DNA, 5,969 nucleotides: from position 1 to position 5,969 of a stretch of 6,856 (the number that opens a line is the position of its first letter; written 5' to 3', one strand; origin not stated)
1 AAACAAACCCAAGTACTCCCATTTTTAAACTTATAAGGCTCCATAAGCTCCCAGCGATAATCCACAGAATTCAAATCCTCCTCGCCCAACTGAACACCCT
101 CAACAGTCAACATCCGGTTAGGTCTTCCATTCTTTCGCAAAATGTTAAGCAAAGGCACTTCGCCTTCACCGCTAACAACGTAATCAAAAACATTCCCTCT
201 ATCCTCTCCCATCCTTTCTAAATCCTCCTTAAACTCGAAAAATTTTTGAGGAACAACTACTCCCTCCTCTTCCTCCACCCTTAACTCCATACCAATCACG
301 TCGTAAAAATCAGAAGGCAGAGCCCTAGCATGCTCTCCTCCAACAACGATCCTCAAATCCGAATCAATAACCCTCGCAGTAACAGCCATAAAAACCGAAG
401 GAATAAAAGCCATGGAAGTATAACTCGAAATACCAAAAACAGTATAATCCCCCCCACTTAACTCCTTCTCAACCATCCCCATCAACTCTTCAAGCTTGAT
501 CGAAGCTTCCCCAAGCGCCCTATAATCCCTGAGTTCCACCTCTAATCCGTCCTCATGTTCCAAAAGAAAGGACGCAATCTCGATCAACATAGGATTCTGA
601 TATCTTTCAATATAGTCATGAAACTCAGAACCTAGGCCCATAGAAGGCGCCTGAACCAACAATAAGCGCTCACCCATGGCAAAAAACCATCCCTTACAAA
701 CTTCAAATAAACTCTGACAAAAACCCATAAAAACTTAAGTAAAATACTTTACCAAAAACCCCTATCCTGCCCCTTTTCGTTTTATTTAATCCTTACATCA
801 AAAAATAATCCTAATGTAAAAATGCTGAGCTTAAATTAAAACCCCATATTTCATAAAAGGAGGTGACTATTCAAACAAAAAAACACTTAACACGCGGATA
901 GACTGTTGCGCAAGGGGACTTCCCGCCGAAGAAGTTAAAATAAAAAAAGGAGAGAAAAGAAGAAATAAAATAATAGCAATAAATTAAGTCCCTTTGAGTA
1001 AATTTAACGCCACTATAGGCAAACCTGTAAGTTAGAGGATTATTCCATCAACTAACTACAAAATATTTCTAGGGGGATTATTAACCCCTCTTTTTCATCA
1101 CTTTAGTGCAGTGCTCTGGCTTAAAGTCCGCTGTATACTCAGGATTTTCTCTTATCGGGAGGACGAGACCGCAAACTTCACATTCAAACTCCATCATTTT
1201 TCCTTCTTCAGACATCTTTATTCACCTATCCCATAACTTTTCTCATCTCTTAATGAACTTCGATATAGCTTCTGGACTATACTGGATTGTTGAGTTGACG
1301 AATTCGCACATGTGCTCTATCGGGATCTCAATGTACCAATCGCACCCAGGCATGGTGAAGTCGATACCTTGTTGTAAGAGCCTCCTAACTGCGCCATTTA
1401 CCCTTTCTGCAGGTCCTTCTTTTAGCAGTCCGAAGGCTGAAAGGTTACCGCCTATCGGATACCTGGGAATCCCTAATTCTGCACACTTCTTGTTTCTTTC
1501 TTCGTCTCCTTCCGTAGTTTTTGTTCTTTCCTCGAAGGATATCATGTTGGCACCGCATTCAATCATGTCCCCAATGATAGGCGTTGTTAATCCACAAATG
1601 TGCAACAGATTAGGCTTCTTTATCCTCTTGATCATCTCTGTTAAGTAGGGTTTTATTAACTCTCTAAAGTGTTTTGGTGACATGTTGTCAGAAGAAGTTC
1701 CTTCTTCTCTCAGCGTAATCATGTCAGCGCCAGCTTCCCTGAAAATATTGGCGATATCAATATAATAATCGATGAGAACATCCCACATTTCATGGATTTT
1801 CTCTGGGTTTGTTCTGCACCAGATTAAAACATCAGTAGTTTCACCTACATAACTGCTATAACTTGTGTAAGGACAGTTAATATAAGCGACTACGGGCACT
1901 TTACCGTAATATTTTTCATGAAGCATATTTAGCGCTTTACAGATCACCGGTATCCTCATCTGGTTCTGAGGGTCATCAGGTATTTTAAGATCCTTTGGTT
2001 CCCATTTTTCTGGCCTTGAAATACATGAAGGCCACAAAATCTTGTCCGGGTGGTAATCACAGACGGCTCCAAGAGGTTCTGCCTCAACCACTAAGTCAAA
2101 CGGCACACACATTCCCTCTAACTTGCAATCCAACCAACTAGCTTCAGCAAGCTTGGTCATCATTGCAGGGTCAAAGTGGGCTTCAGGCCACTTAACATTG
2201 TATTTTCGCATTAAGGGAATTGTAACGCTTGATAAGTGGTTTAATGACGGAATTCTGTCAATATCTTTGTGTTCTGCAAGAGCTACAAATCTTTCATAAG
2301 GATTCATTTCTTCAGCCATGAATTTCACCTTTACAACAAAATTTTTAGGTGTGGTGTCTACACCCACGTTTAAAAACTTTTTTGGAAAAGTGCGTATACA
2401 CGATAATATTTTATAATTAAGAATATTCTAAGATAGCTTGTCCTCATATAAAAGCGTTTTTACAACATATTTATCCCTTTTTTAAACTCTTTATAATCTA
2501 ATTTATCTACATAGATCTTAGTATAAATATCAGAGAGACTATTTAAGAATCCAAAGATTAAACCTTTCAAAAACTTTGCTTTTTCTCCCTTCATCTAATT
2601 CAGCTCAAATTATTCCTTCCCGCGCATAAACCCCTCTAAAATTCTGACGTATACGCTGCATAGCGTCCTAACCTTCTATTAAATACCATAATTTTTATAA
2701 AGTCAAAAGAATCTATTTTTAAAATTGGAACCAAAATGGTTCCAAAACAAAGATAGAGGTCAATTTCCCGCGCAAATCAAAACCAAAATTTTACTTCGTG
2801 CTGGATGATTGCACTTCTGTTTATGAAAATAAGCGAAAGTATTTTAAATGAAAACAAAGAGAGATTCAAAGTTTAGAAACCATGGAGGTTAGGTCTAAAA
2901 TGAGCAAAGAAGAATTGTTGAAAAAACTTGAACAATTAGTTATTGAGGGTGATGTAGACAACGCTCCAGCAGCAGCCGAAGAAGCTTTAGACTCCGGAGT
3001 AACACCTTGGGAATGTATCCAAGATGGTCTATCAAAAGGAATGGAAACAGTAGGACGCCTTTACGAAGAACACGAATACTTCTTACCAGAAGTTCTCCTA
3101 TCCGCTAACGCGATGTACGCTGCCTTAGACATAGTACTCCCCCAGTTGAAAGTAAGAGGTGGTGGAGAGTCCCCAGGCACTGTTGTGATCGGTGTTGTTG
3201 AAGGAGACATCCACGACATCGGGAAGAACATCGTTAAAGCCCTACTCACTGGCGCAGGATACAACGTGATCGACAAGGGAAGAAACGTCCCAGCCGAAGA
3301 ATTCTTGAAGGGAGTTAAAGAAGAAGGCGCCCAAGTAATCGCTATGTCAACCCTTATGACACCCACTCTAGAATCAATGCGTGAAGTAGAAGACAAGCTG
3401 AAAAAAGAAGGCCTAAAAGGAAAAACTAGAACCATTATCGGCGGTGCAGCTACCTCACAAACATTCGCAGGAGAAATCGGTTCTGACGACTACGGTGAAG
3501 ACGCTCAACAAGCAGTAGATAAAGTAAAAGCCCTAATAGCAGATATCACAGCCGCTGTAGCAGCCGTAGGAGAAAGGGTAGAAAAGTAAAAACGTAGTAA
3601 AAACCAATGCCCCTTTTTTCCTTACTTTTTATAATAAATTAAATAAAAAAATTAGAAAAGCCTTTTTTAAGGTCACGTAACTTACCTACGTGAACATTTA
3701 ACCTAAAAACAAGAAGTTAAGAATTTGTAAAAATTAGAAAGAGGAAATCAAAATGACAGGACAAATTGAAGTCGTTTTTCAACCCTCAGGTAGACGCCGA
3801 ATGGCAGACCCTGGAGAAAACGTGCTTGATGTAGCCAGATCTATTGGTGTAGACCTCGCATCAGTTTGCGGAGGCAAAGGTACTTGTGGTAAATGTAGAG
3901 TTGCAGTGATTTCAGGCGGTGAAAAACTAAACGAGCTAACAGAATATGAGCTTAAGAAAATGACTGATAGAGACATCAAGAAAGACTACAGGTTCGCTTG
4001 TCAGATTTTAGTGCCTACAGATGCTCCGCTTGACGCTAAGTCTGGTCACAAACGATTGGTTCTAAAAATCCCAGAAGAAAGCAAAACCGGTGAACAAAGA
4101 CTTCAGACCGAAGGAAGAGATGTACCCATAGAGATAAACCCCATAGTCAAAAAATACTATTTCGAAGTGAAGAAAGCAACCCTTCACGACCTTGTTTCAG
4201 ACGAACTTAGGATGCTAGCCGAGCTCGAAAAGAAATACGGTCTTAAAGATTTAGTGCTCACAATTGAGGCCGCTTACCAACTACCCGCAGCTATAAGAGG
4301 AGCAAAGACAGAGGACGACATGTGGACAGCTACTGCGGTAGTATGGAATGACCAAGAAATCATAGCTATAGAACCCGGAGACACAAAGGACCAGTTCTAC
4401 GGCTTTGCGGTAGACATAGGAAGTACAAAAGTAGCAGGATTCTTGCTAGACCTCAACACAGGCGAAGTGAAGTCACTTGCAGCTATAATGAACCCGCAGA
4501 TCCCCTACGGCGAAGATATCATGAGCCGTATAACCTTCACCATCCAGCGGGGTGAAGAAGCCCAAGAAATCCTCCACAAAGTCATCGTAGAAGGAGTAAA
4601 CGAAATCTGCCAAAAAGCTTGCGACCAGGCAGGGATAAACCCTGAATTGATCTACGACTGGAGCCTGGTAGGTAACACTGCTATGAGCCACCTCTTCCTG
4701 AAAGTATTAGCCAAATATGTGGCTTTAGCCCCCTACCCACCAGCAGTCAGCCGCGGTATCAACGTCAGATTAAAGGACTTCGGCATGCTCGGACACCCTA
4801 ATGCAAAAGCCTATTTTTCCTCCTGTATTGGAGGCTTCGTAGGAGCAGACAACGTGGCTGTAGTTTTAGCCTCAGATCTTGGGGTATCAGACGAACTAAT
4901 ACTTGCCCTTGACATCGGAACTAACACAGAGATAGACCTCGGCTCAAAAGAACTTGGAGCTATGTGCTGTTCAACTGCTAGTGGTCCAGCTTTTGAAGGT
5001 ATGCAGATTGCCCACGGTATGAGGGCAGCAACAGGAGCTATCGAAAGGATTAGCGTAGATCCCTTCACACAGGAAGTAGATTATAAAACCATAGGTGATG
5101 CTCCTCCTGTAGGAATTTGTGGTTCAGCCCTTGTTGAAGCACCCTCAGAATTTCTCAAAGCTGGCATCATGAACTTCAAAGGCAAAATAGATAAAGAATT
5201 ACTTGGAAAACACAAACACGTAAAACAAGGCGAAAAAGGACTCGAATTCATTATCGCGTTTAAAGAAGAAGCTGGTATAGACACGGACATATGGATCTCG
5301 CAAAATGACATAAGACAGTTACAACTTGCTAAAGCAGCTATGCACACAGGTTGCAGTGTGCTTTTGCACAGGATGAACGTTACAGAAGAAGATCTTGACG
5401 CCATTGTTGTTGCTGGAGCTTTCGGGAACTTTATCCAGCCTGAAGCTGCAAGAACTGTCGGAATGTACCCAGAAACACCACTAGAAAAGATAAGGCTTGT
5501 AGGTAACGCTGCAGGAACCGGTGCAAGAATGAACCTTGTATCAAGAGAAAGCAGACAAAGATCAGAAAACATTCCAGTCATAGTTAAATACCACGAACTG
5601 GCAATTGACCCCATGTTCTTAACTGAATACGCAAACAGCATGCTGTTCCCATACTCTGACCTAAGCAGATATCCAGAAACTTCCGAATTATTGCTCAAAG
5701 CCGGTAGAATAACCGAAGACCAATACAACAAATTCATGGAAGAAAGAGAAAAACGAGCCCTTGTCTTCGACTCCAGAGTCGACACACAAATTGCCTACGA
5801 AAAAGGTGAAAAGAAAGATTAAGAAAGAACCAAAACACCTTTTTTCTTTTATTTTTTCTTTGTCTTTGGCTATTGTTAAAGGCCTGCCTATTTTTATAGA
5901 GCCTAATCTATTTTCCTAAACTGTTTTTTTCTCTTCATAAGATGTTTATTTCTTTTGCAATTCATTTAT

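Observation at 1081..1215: Unannotated 44-aa CxxC...HC metalloprotein gene coupled to the corrinoid methyltransferase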

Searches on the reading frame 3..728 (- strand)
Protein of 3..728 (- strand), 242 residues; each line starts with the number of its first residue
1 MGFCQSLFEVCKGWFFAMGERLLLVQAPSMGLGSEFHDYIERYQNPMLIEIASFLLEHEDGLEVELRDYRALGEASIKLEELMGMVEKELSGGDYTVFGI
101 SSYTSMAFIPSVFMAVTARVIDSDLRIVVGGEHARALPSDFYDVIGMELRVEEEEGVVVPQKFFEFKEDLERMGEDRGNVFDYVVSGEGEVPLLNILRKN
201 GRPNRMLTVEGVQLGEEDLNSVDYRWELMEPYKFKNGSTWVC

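Call 5: search_protein_families(library=pfam, proteins=[window:3-728:-], max_evalue=1)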
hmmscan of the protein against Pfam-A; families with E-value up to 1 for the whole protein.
window:3-728:- (242 aa): 1 family
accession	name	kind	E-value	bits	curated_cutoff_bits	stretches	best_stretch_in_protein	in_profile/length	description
PF02310.24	B12-binding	-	0.00019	21.7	32.1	1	61-146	28-104/121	B12 binding domain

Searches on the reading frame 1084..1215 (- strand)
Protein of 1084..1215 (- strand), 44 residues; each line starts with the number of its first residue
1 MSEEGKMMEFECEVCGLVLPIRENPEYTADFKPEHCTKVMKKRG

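Call 5: search_protein_families(library=pfam, proteins=[window:1084-1215:-], max_evalue=1)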
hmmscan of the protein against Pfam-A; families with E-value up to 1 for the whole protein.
window:1084-1215:- (44 aa): 1 family
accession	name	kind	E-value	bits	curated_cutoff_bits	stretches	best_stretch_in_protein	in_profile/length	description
PF23447.1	DUF7128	-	0.049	14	25.7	1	6-23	9-26/44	Domain of unknown function (DUF7128)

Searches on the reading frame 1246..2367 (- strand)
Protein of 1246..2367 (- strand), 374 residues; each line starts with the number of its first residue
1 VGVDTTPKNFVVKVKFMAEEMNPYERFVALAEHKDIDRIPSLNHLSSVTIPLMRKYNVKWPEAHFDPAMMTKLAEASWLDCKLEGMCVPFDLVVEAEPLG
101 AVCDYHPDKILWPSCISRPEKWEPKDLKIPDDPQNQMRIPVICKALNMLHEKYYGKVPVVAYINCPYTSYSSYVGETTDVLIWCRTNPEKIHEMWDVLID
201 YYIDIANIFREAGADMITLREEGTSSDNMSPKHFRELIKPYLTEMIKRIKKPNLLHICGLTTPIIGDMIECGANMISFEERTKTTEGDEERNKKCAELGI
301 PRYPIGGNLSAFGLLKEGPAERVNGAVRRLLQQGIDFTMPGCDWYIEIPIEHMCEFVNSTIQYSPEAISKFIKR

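Call 5: search_protein_families(library=pfam, proteins=[window:1246-2367:-], max_evalue=1)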
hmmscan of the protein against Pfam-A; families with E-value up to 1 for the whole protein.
window:1246-2367:- (374 aa): 1 family
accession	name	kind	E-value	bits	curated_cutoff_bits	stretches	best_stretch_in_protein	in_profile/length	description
PF01208.23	URO-D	-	1.3e-55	189.2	23.9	1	24-360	3-343/346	Uroporphyrinogen decarboxylase (URO-D)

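Call 23: find_related_loci(query=window:1246-2319:-, collection=genome_contigs, flank=3000)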
Query window:1246-2319:- (358 aa) in genome_contigs; peptide patterns used: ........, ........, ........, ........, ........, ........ (x = any residue, [..] = any of these).
13 stretches matched a pattern; 1 encode a relative of the query (tblastn E <= 1e-3); 1 distinct loci.
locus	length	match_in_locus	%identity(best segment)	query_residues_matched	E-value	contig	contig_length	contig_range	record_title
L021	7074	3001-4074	84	1-358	0e+0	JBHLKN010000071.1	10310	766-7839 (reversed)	MAG: Candidatus Hodarchaeota archaeon isolate DZ1B.339 DZ1B.339@23117, whole genome shotgun sequence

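Call 40: search_protein_families(library=ncbifam, proteins=[window:1246-2319:-], max_evalue=0.01)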
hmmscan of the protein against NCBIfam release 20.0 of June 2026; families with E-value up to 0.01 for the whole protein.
window:1246-2319:- (358 aa): 5 families
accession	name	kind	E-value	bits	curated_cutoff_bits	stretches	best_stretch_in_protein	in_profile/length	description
NF004889.0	PRK06252.1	subfamily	1.6e-70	237.8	244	1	3-344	2-333/340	methylcobalamin:coenzyme M methyltransferase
NF040654.1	MtaA_Meth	equivalog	1.8e-62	211.2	400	1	5-344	1-332/337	methylcobamide:CoM methyltransferase MtaA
TIGR01463.1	mtaA_cmuA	subfamily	1.7e-60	205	235.4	1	4-343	2-334/340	MtaA/CmuA family methyltransferase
NF041608.1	methylcob_mtaseMtbA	equivalog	5.4e-37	127.6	600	1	3-343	2-333/339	methylcobamide:CoM methyltransferase MtbA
TIGR01464.1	hemE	equivalog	5.4e-11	42.1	302.95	1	107-278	98-275/338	uroporphyrinogen decarboxylase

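Call 56: find_homologous_proteins(query=window:1246-2319:-, max_evalue=1e-40)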
Query window:1246-2319:- (358 aa): 2 proteins with E <= 1e-40 among 1920 candidates. Only proteins of 196 to 627 residues were searched: fused or split forms outside these lengths cannot appear, so this answer is no evidence that the protein stands alone or is whole; lengths 'longer' or 'shorter' looks for them.
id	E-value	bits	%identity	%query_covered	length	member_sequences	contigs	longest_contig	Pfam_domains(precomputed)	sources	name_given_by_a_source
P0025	4.1e-250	847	100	100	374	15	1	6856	PF01208.24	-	-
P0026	9.4e-212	721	82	100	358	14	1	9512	PF01208.24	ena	-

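Call 91: search_solved_structures(query=window:1246-2319:-, max_evalue=0.00001, show_alignments=1)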
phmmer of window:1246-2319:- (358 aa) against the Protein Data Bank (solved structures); distinct sequences matched with E-value up to 0.00001: 1.
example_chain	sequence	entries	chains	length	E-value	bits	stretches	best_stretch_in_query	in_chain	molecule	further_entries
4ay7_A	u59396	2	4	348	6e-41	143.9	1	9-341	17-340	METHYLCOBALAMIN: COENZYME M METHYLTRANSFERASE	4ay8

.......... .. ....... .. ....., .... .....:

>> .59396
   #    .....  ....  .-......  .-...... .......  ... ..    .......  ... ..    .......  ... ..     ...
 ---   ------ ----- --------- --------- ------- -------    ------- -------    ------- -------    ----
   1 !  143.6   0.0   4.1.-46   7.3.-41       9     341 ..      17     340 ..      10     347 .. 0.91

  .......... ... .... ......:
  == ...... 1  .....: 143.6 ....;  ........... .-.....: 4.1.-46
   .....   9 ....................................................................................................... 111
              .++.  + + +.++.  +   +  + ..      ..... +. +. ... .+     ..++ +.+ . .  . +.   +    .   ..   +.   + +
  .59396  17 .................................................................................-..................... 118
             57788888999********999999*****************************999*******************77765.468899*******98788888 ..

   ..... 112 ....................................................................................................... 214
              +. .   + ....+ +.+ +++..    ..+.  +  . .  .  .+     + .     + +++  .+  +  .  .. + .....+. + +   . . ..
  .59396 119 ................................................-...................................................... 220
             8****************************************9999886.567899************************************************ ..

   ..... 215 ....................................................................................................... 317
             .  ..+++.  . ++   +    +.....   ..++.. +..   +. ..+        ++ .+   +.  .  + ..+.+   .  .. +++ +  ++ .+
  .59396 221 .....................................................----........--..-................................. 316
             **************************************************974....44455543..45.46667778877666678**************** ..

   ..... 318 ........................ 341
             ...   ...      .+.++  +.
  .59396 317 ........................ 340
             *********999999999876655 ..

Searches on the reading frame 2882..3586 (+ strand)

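Call 5: search_protein_families(library=pfam, proteins=[window:2882-3586:+], max_evalue=1)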
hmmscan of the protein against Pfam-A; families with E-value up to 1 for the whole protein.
window:2882-3586:+ (235 aa): 4 families
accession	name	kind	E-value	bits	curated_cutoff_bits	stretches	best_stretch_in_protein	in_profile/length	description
PF02310.24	B12-binding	-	2.6e-23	82.6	32.1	1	100-212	2-120/121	B12 binding domain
PF02607.22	B12-binding_2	-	4.1e-22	78.6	23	1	13-85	2-73/74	B12 binding domain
PF00248.27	Aldo_ket_red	-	0.14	11.7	24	1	123-218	160-232/291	Aldo/keto reductase family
PF22313.1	DIP0205-like_N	-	0.72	10.3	27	1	205-229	29-53/57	DIP0205-like, N-terminal domain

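Call 40: search_protein_families(library=ncbifam, proteins=[window:2882-3586:+], max_evalue=0.01)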
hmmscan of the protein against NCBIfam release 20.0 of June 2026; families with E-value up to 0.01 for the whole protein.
window:2882-3586:+ (235 aa): 16 families
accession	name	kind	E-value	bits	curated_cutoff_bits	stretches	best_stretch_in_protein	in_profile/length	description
TIGR02370.1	pyl_corrinoid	subfamily_domain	5.6e-62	208.6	215.3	1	16-211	2-197/197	methyltransferase cognate corrinoid protein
NF047995.1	corrinoid_MtgC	exception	1.5e-56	191.3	310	1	11-220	3-214/215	glycine betaine-specific corrinoid protein MtgC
NF041607.1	dimeth_corrin_MtbC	equivalog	5.1e-53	179.6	350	1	21-218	6-202/203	dimethylamine corrinoid protein MtbC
NF047996.1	corrin_MtgC_2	exception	2e-52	177.8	370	1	11-220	3-211/212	glycine betaine-specific corrinoid protein MtgC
NF040655.1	MtaC_Meth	equivalog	1.2e-46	158.9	420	1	7-219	30-238/253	methanol--corrinoid protein MtaC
TIGR02082.1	metH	equivalog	5.5e-44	150.1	1010.85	1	6-220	640-859/1182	methionine synthase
NF040669.1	MtaC2_Meth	equivalog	1.7e-43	148.9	450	1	2-220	32-247/267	methanol--corrinoid protein MtaC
NF007024.0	PRK09490.1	equivalog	5.9e-38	130.3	1497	1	10-219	659-876/1234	methionine synthase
NF002612.0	PRK02261.1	equivalog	1.2e-14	54.1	110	1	100-189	5-93/148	methylaspartate mutase subunit S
TIGR01501.1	MthylAspMutase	equivalog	2.6e-10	40.2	135.8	1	100-189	3-91/134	methylaspartate mutase subunit S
NF052513.1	TransRegCarH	equivalog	6.4e-07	28.9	400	1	6-208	77-267/274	HTH-type transcriptional repressor CarH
TIGR00640.1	acid_CoA_mut_C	subfamily_domain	1.6e-05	24.9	57.45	1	102-193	6-96/132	methylmalonyl-CoA mutase C-terminal domain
NF052385.1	Lys_5_6_beta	equivalog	1.9e-05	24.5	280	1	128-207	140-222/241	lysine 5,6-aminomutase subunit beta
NF045497.1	IsobCoAmut_IcmF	equivalog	0.00033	18.6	1500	1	109-179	13-83/1076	fused isobutyryl-CoA mutase/GTPase IcmF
NF006944.0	PRK09426.1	equivalog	0.0025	15.8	876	1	95-195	587-685/721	methylmalonyl-CoA mutase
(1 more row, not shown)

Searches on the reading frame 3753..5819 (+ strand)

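Call 5: search_protein_families(library=pfam, proteins=[window:3753-5819:+], max_evalue=1)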
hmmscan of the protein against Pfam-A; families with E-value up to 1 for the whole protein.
window:3753-5819:+ (689 aa): 4 families
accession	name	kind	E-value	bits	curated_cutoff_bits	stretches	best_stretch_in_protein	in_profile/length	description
PF14574.11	RACo_C_ter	-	2.7e-81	272.9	27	1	381-643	1-260/261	C-terminal domain of RACo the ASKHA domain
PF17651.6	Raco_middle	-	5.7e-47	159.8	26.8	1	216-376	1-160/163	RACo middle region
PF17650.6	RACo_linker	-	5.1e-15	55.5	26.2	1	124-212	4-85/86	RACo linker region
PF00111.32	Fer2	-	1.8e-09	37.8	21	1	10-87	4-76/77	2Fe-2S iron-sulfur cluster binding domain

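Call 40: search_protein_families(library=ncbifam, proteins=[window:3753-5819:+], max_evalue=0.01)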
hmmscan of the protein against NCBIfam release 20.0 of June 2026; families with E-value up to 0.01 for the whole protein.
window:3753-5819:+ (689 aa): 6 families
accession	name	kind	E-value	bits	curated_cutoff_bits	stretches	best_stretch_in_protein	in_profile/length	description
NF040756.1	corr_regen_AcsV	exception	8e-132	440.7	800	1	7-641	2-632/632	corrinoid activation/regeneration protein AcsV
TIGR04270.1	Rama_corrin_act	subfamily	1.9e-31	109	500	1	216-602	1-384/534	methylamine methyltransferase corrinoid protein reductive activase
TIGR01941.1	nqrF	equivalog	6e-13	48.5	295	1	15-92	43-117/405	NADH:ubiquinone reductase (Na(+)-transporting) subunit F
TIGR02007.1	fdx_isc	equivalog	3.3e-08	33.6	132.1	1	9-88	11-91/110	ISC system 2Fe-2S type ferredoxin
NF058606.1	GlBtMonoRdsGbcB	equivalog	3.3e-05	22.9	500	1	4-87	277-354/362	glycine betaine monooxygenase reductase subunit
TIGR02160.1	PA_CoA_Oxy5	hypoth_equivalog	0.00055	18.9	420.8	1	7-85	265-340/352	1,2-phenylacetyl-CoA epoxidase subunit PaaE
